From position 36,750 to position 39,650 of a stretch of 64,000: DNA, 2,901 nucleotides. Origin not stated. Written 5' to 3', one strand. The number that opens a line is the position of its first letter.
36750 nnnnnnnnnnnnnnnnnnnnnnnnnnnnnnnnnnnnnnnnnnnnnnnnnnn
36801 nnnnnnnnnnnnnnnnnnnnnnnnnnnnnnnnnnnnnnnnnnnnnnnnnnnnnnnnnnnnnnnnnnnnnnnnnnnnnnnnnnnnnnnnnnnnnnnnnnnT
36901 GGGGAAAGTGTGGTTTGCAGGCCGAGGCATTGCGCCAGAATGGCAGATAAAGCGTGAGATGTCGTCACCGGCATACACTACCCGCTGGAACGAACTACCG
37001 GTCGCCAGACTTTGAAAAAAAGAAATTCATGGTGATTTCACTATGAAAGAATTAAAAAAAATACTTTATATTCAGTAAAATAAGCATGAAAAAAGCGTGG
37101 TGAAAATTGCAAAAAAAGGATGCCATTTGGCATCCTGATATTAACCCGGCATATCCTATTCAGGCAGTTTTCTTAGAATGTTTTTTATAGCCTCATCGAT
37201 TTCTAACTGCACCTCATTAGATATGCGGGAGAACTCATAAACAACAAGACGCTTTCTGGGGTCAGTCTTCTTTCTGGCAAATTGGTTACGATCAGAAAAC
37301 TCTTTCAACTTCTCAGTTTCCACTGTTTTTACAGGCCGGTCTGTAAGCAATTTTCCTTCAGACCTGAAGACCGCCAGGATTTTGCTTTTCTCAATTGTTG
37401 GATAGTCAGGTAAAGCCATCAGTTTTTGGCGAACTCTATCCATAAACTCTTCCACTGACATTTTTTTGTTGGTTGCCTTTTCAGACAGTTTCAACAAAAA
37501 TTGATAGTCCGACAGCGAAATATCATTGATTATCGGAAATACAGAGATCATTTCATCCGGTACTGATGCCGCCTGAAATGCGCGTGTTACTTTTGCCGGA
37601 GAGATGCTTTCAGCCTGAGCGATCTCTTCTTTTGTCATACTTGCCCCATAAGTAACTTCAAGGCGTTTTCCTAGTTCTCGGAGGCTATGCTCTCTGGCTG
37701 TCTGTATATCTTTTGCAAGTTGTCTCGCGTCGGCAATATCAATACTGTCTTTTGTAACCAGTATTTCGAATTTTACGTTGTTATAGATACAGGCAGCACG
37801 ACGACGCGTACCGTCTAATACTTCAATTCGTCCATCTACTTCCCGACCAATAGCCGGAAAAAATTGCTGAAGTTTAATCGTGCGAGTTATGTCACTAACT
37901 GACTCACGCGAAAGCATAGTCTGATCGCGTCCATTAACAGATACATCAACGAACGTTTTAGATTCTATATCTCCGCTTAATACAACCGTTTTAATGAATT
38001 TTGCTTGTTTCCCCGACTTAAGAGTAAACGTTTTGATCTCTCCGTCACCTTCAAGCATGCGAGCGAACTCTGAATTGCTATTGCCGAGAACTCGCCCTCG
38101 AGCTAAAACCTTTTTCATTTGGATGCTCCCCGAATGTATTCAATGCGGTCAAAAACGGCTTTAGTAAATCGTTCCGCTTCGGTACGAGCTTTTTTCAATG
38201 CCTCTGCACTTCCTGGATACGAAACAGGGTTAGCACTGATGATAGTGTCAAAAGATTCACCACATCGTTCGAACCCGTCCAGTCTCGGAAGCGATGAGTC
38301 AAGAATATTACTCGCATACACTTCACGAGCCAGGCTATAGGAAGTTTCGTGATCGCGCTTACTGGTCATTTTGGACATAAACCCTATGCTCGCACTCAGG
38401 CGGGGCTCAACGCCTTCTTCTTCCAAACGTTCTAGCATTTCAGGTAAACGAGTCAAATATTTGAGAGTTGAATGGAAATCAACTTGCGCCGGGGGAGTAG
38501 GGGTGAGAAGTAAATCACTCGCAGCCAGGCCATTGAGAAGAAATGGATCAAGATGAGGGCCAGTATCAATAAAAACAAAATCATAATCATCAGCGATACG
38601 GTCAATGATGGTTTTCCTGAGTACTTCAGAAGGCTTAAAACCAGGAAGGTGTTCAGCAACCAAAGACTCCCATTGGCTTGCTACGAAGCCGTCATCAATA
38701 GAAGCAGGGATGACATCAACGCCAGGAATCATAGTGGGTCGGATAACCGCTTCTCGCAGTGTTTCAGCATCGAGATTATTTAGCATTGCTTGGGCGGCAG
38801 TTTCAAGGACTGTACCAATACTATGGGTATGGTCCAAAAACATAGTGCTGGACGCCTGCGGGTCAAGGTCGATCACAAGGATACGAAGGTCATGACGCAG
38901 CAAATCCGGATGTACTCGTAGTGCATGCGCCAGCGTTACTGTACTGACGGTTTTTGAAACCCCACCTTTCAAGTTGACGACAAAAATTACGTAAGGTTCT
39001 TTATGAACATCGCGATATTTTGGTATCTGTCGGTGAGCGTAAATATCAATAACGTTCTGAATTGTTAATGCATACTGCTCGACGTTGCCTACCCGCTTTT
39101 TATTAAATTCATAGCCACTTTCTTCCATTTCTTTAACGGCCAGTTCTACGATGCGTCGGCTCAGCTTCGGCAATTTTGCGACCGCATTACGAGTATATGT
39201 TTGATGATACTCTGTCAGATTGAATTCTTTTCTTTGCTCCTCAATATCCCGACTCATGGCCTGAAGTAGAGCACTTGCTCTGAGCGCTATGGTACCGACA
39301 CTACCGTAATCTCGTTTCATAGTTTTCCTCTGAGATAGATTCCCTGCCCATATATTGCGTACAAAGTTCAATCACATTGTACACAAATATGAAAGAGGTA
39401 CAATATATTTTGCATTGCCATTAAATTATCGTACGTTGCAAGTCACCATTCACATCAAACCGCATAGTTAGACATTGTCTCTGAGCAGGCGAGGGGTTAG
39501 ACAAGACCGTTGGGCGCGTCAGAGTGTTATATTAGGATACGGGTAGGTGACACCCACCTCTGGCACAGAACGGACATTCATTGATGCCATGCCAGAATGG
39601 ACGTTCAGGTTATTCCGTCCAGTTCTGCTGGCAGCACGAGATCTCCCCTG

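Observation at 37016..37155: Candidate parS centromere and terminator packed into 140 bp downstream of parB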

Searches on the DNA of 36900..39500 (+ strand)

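Call 6: search_dna_similar(query=window:36900-39500:+, collection=plasmids, mode=near, max_rows=25)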
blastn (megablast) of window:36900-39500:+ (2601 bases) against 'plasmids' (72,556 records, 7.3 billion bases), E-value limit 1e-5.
Records with a match: 667; places in all: 694; records where one place covers at least 80% of the query: 643.
Best place of each record, by identity: >=99% 77; 95-99% 127; 90-95% 5; 80-90% 447; 60-80% 11.
By first word of the organism name: Klebsiella 317; Escherichia 207; Yersinia 63; Enterobacter 33; Citrobacter 25; Salmonella 7; Serratia 6; Morganella 3; Shigella 2; Raoultella 2; and 2 more.
By predicted mobility (MOB-suite, as given by PLSDB): conjugative 416; non-mobilizable 158; mobilizable 93.
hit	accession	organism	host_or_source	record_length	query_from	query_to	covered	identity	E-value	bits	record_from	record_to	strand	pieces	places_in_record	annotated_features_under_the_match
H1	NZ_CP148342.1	Escherichia coli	Homo sapiens,single cell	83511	1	2601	100%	100.0%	0e+0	4804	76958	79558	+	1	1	AAA family ATPase | ParB family protein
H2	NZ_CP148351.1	Escherichia coli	Homo sapiens,single cell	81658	1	2601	100%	100.0%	0e+0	4804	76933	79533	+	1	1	AAA family ATPase | ParB family protein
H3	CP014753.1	Escherichia coli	Odocoileus virginianus,feces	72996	1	2601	100%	100.0%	0e+0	4798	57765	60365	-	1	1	chromosome partitioning protein ParA | chromosome partitioning protein ParB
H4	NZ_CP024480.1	Escherichia coli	Homo sapiens,stool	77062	1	2601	100%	100.0%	0e+0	4798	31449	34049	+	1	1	AAA family ATPase | ParB family protein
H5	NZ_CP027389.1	Escherichia coli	Homo sapiens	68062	1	2601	100%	100.0%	0e+0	4798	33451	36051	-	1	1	AAA family ATPase | ParB family protein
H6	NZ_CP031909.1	Escherichia coli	Homo sapiens,Clinical: Human (Homo ...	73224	1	2601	100%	100.0%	0e+0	4798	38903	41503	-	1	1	AAA family ATPase | ParB family protein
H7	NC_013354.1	Escherichia coli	-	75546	1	2601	100%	100.0%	0e+0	4798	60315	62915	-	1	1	AAA family ATPase | ParB family protein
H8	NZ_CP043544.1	Escherichia coli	Sus scrofa,Pig rectal swab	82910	1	2601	100%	100.0%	0e+0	4798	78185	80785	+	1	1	AAA family ATPase | ParB family protein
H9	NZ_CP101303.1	Escherichia coli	Homo sapiens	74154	1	2601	100%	100.0%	0e+0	4798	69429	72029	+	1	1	AAA family ATPase | ParB family protein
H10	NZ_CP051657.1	Escherichia coli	Homo sapiens,feces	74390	1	2601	100%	100.0%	0e+0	4798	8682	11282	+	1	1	AAA family ATPase | ParB family protein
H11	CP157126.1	Escherichia coli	culture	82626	1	2601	100%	100.0%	0e+0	4798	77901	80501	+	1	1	AAA family ATPase | ParB family protein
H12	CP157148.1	Escherichia coli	culture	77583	1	2601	100%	100.0%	0e+0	4798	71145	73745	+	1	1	AAA family ATPase | ParB family protein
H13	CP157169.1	Escherichia coli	Homo sapiens,stool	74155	1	2601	100%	100.0%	0e+0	4798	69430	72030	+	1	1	AAA family ATPase | ParB family protein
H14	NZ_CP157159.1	Escherichia coli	culture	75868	1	2601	100%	100.0%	0e+0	4798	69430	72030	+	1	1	AAA family ATPase | ParB family protein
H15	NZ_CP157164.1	Escherichia coli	culture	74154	1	2601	100%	100.0%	0e+0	4798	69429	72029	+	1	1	AAA family ATPase | ParB family protein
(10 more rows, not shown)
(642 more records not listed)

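Call 7: search_dna_similar(query=window:36900-39500:+, collection=phages, mode=distant, max_rows=25)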
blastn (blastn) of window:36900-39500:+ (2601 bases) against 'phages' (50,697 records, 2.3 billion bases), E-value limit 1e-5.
Records with a match: 23; places in all: 23; records where one place covers at least 80% of the query: 5.
Best place of each record, by identity: 60-80% 23.
By first word of the organism name: Escherichia 15; Enterobacteria 3; Salmonella 3; Cronobacter 1; Punavirus 1.
By host as written in the record: Escherichia coli 9; - 6; Escherichia sp. STEC O157 2; Salmonella enterica subsp. enterica serovar Indiana J46 2; Escherichia coli strain MG1655 Z1 1; Salmonella enterica subsp. enterica serovar Kouka 1; Cronobacter sakazakii ATCC 29544 1; Escherichia coli MC1061 1.
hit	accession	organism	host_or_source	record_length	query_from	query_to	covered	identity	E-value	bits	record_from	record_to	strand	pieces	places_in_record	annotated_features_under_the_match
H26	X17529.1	Enterobacteria phage P7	-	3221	279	2421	82%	71.1%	0e+0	1061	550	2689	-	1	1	record has no annotation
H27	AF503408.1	Enterobacteria phage P7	-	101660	279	2421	82%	71.1%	0e+0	1061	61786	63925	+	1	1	parA: ParA | parB: ParB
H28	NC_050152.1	Enterobacteria phage P7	-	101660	279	2421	82%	71.1%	0e+0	1061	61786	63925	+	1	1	parA: ParA-like partition protein | parB: ParB-like partition protein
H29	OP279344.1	Escherichia phage P1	Escherichia coli strain MG1655 Z1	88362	279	2421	82%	70.9%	0e+0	1039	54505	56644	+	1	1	parA: ParA | parB: ParB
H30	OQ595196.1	Salmonella phage SJ1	Salmonella enterica subsp. enterica ...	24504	279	2421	82%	71.3%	0e+0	1073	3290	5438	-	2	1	parA: chromosome (plasmid) partitioning protein A | parB: chromosome (plasmid) partitioning protein B | mobile element protein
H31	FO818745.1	Escherichia phage RCS47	Escherichia coli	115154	1239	2280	40%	64.7%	5e-35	157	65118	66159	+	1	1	parA: partition protein parA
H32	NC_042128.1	Escherichia phage RCS47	Escherichia coli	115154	1239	2280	40%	64.7%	5e-35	157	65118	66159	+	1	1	parA: ParA-like partition protein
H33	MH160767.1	Escherichia phage vB_EcoM-Ro157c2YLVW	Escherichia sp. STEC O157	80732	1239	2280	40%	64.5%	3e-31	143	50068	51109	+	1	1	hypothetical protein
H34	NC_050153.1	Escherichia phage vB_EcoM-Ro157c2YLVW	Escherichia sp. STEC O157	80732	1239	2280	40%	64.5%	3e-31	143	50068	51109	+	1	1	ParA-like partition protein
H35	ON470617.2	Escherichia phage vB_EcoM-813R1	Escherichia coli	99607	1239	2280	40%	64.5%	3e-31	143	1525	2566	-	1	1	plasmid partition protein A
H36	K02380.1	Escherichia phage P1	Escherichia coli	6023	1239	2280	40%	64.4%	1e-29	139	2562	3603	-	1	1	parA: ParA | parB: minus_35_signal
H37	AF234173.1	Escherichia phage P1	-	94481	1239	2280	40%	64.4%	1e-29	139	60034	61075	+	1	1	100 pct identical (0 gaps) to region of repA and par genes of P1 ... | 99 pct identical (10 gaps) to fragment of P1 sequence deposited as ... | 99 pct identical (4 gaps) to fragment of P1 sequence deposited as ... | 99 pct identical (4 gaps) to par region of P1 in P1 based vector ... | parA: ParA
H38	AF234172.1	Escherichia phage P1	-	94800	1239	2280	40%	64.4%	1e-29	139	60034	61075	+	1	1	100 pct identical (0 gaps) to region of repA and par genes of P1 ... | 99 pct identical (10 gaps) to fragment of P1 sequence deposited as ... | 99 pct identical (4 gaps) to fragment of P1 sequence deposited as ... | 99 pct identical (4 gaps) to par region of P1 in P1 based vector ... | parA: ParA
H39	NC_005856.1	Escherichia phage P1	Escherichia coli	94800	1239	2280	40%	64.4%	1e-29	139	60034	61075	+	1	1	100 pct identical (0 gaps) to region of repA and par genes of P1 ... | 99 pct identical (10 gaps) to fragment of P1 sequence deposited as ... | 99 pct identical (4 gaps) to fragment of P1 sequence deposited as ... | 99 pct identical (4 gaps) to par region of P1 in P1 based vector ... | parA: ParA-like partition protein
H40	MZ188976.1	Cronobacter phage JK004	Cronobacter sakazakii ATCC 29544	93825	1239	2287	40%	63.0%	8e-20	105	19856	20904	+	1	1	hypothetical protein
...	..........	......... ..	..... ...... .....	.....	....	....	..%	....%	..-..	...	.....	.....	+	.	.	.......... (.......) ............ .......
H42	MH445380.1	Escherichia phage P1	Escherichia coli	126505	1239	2241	39%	64.4%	1e-30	141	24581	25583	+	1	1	chromosome (plasmid) partitioning protein A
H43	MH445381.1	Escherichia phage P1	Escherichia coli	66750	1239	2241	39%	64.4%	1e-30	141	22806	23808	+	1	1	chromosome (plasmid) partitioning protein A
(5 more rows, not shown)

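Call 8: get_annotated_region(hit=H27, flank=600)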
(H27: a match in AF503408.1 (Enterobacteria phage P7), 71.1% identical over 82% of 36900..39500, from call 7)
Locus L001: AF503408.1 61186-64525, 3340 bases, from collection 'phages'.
description: Enterobacteria phage P7, complete genome.
organism: Enterobacteria phage P7 (NCBI taxid 10682)
taxonomy: Viruses; Duplodnaviria; Heunggongvirae; Uroviricota; Caudoviricetes; Punavirus; Punavirus P1
host: -; source: -; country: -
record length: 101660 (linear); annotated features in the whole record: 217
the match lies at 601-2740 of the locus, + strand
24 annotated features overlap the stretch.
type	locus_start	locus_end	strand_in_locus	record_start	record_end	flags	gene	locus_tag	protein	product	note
CDS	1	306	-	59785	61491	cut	upf57.5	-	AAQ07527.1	Upf57.5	-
regulatory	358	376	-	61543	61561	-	-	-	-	promoter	predicted late promoter LP23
regulatory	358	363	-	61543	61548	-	-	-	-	minus_10_signal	LP23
regulatory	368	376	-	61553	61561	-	-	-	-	other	LP23; -22 region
protein_bind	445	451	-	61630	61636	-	-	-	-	ParB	parS boxA(4); ParB binding site of A type in parS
protein_bind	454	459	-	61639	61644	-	-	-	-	ParB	parS boxB(2); ParB binding site of B type in parS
protein_bind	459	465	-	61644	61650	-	-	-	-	ParB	parS boxA(3); ParB binding site of A type in parS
protein_bind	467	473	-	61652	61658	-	-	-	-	ParB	parS boxA(2); ParB binding site of A type in parS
protein_bind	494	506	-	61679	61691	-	-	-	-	IHF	-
protein_bind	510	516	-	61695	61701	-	-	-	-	ParB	parS boxA(1); ParB binding site of A type in parS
protein_bind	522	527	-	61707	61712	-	-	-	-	ParB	parS boxB(1); ParB binding site of B type in parS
CDS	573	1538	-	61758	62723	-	parB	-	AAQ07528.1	ParB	-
CDS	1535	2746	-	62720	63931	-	parA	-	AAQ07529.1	ParA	-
misc_feature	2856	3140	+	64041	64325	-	-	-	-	-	incA incompatibility determinant region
protein_bind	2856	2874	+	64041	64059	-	-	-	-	RepA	RepA binding iteron of incA region, copy 1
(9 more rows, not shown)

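Call 9: get_annotated_region(hit=H38, flank=2500)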
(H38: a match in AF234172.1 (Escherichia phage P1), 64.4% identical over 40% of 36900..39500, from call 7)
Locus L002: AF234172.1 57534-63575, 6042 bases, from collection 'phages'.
description: Escherichia phage P1 mod749::IS5 c1.100 mutant, complete genome.
organism: Escherichia phage P1 (NCBI taxid 2886926)
taxonomy: Viruses; Duplodnaviria; Heunggongvirae; Uroviricota; Caudoviricetes; Punavirus; Punavirus P1
host: -; source: -; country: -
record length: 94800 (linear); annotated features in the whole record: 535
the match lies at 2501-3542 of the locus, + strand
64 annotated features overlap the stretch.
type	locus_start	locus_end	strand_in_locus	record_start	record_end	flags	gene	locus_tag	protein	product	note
CDS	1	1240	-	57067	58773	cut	23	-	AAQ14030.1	gp23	major capsid protein; region of aa 1..179 identical to region of aa 24..202 of previously predicted product of orf61 of ...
misc_feature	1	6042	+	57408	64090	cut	-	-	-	-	100 pct identical (0 gaps) to region of repA and par genes of P1 contained in P1 based cloning vector pPAC4 [GenBank ...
misc_feature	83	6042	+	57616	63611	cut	-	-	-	-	99 pct identical (10 gaps) to fragment of P1 sequence deposited as locus PP1REP in GenBank Accession Number K02380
misc_feature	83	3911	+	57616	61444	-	-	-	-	-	99 pct identical (4 gaps) to fragment of P1 sequence deposited as locus ECP1PARA in GenBank Accession Number X02954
misc_feature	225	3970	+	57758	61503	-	-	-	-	-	99 pct identical (4 gaps) to par region of P1 in P1 based vector pYLTAC7 [GenBank Accession Number AB020028] at nt ...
regulatory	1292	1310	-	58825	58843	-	-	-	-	promoter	predicted late promoter LP23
regulatory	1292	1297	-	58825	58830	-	-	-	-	minus_10_signal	LP23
regulatory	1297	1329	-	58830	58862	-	-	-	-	promoter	predicted sigma 70 promoter P1 23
regulatory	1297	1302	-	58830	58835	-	-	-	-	minus_10_signal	P1 23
regulatory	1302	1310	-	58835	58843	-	-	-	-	other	-22 region of LP23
misc_feature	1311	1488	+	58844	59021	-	-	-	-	-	100 pct identical (0 gaps) to fragment of P1 sequence deposited as locus PP1PAR2 in GenBank Accession Number M36425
regulatory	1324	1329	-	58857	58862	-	-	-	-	minus_35_signal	P1 23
misc_feature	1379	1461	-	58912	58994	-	-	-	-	-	centromere-like site parS; incB incompatibility determinant region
protein_bind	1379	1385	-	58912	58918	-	-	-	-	ParB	ParB binding site of A type in parS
protein_bind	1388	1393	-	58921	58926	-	-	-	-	ParB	ParB binding site of B type in parS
misc_feature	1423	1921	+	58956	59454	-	-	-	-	-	100 pct identical (0 gaps) to fragment of P1 sequence deposited as locus PP1PARB in GenBank Accession Number L01408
CDS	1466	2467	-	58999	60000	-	parB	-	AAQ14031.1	ParB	encodes ParB/SopB family protein involved in active partitioning of P1 plasmid prophage at cell division; product binds ...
CDS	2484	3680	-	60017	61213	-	parA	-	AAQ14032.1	ParA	encodes ParA/SopA family protein involved in active partitioning of P1 plasmid prophage at cell division; weak ATPase, ...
misc_feature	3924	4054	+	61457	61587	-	-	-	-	-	97 pct identical (0 gaps) to fragment of P1 origin containing vector pSport2 at nt 3629..3659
misc_feature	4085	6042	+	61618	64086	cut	-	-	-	-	99 pct identical (4 gaps) to repA region of P1 in P1 based vector pYLTAC7 [GenBank Accession Number AB020028] at nt ...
misc_feature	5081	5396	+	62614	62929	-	-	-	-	-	100 pct identical (0 gaps) to fragment of P1 sequence deposited as locus PP1PAR1 in GenBank Accession Number M36424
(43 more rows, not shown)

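Call 10: get_annotated_region(hit=H7, flank=6000)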
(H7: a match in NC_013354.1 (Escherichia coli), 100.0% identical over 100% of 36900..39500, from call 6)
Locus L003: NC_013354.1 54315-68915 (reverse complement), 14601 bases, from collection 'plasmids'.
description: Escherichia coli O103:H2 str. 12009 plasmid pO103, complete sequence
organism: Escherichia coli (NCBI taxid 585395)
taxonomy: Bacteria; Pseudomonadota; Gammaproteobacteria; Enterobacterales; Enterobacteriaceae; Escherichia; Escherichia coli
host: -; source: -; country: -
typing (MOB-suite, as given by PLSDB): conjugative; replicon IncFIB; relaxase MOBF; mating-pair formation MPF_F
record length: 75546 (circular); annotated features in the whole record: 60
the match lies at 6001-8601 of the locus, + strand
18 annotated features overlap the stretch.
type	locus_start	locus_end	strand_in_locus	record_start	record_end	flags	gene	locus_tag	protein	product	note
CDS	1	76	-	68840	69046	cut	-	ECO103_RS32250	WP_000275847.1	hypothetical protein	-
CDS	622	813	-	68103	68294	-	-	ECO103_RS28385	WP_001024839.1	hypothetical protein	-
CDS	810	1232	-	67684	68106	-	-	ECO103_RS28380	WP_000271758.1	DUF1380 family protein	-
CDS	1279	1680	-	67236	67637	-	-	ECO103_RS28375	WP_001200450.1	antirestriction protein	-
CDS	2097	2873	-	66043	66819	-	-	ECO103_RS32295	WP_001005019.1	hypothetical protein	-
CDS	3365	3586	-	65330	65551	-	-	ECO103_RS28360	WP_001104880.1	hypothetical protein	-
CDS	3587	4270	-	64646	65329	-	-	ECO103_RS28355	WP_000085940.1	DNA methylase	-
CDS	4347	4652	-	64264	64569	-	-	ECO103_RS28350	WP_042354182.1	hypothetical protein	-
CDS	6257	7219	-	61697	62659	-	-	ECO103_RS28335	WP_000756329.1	ParB family protein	-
CDS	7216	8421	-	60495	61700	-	-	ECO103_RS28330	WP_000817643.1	AAA family ATPase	-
CDS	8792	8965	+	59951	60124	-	-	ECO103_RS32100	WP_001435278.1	hypothetical protein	-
CDS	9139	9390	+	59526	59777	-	-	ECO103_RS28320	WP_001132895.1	type II toxin-antitoxin system Phd/YefM family antitoxin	GO:0045927 - positive regulation of growth [Evidence IEA]; GO:0006355 - regulation of DNA-templated transcription ...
CDS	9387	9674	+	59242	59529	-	-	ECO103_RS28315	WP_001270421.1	type II toxin-antitoxin system RelE/ParE family toxin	GO:0030541 - plasmid partitioning [Evidence IEA]; GO:0051290 - protein heterotetramerization [Evidence IEA]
CDS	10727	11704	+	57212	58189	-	-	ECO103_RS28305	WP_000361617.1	RepB family plasmid replication initiator protein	GO:0006270 - DNA replication initiation [Evidence IEA]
CDS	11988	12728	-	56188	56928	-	-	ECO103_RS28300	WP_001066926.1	tyrosine-type recombinase/integrase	GO:0015074 - DNA integration [Evidence IEA]; GO:0006310 - DNA recombination [Evidence IEA]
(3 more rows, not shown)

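Call 14: search_dna_similar(query=window:36990-37200:+, collection=plasmids, mode=distant, max_rows=60, rows=spread)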
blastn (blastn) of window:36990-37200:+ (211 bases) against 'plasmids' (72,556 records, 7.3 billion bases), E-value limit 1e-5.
Records with a match: 765; places in all: 869; records where one place covers at least 80% of the query: 112.
Best place of each record, by identity: >=99% 64; 95-99% 127; 90-95% 15; 80-90% 27; 60-80% 532.
By first word of the organism name: Klebsiella 320; Escherichia 286; Yersinia 63; Enterobacter 34; Citrobacter 24; Salmonella 23; Serratia 6; Morganella 3; Shigella 2; Raoultella 2; and 2 more.
By predicted mobility (MOB-suite, as given by PLSDB): conjugative 509; non-mobilizable 160; mobilizable 96.
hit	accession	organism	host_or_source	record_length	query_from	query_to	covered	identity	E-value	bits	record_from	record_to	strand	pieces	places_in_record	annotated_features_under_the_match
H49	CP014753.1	Escherichia coli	Odocoileus virginianus,feces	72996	1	211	100%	100.0%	2e-103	381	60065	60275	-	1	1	chromosome partitioning protein ParB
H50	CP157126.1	Escherichia coli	culture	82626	1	211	100%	100.0%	2e-103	381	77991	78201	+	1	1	ParB family protein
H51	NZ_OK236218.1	Escherichia coli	pig,whole organism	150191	1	211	100%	99.5%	6e-102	377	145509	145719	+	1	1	ParB family protein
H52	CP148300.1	Escherichia coli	-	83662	1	211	100%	99.5%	8e-101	373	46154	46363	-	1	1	ParB family protein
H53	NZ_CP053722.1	Escherichia coli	pig,cell culture,slaughterhouse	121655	1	211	100%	99.1%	8e-101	372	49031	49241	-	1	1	ParB family protein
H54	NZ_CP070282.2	Escherichia albertii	Yunnan,Bat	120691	1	211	100%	98.6%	3e-99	368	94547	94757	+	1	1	ParB family protein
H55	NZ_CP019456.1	Escherichia coli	Homo sapiens,fecal sample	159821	1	211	100%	98.1%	4e-98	363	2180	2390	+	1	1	ParB family protein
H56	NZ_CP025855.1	Escherichia coli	Homo sapiens,stool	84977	1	211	100%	97.6%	2e-96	359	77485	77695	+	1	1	ParB family protein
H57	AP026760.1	Escherichia coli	Homo sapiens,feces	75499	1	211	100%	97.6%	6e-96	356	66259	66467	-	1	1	hypothetical protein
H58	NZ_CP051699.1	Escherichia coli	Homo sapiens,whole organism,rectal swab ...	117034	1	127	60%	96.1%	2e-50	205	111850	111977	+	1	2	none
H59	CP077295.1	Escherichia coli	-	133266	1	127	60%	96.1%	7e-51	207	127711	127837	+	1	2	none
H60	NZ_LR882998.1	Escherichia coli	-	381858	1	127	60%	96.1%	7e-51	207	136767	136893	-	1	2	none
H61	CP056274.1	Escherichia coli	culture,Freshwater sample from ...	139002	1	127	60%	96.1%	7e-51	207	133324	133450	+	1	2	none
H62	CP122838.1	Escherichia coli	Sus scrofa,feces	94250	1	127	60%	96.1%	7e-51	207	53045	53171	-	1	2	none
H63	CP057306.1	Escherichia coli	culture,Pooled pig faecal samples ...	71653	1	127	60%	95.3%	3e-49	201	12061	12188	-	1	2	none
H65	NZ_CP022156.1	Escherichia coli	water,wastewater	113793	31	147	55%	86.4%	3e-30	138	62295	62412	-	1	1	none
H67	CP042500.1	Enterobacter sp. E76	Whole organism,Shower 3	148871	33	147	55%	82.1%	2e-20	106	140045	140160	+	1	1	none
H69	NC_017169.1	Yersinia pestis A1122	-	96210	33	150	56%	75.6%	7e-13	82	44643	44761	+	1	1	none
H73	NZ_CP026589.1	Klebsiella pneumoniae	Homo sapiens,tissue sample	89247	33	147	55%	73.9%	1e-10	73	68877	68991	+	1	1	none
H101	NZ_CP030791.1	Escherichia coli APEC O2-211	Gallus gallus,air sac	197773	41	147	51%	73.8%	4e-9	68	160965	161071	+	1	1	none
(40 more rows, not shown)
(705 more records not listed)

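Call 15: get_annotated_region(hit=H69, flank=3000)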
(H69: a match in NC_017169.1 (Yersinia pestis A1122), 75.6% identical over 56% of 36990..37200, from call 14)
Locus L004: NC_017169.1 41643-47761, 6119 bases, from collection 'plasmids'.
description: Yersinia pestis A1122 plasmid unnamed, complete sequence
organism: Yersinia pestis A1122 (NCBI taxid 1035377)
taxonomy: Bacteria; Pseudomonadota; Gammaproteobacteria; Enterobacterales; Yersiniaceae; Yersinia; Yersinia pestis; Yersinia pestis A1122
host: -; source: -; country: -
typing (MOB-suite, as given by PLSDB): non-mobilizable; replicon IncFIB
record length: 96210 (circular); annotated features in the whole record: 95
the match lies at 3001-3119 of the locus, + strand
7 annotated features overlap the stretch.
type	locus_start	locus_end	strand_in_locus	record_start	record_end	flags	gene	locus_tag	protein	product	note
CDS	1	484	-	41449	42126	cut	-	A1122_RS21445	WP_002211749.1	DNA methylase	-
CDS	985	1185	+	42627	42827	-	-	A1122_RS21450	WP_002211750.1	hypothetical protein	-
CDS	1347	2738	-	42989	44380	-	-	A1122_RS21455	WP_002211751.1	AAA family ATPase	-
CDS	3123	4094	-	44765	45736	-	-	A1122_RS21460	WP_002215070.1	ParB family protein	-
CDS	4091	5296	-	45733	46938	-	-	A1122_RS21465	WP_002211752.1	AAA family ATPase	-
CDS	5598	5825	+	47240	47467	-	-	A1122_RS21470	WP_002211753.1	type II toxin-antitoxin system Phd/YefM family antitoxin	-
CDS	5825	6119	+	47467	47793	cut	-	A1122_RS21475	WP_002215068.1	type II toxin-antitoxin system RelE/ParE family toxin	-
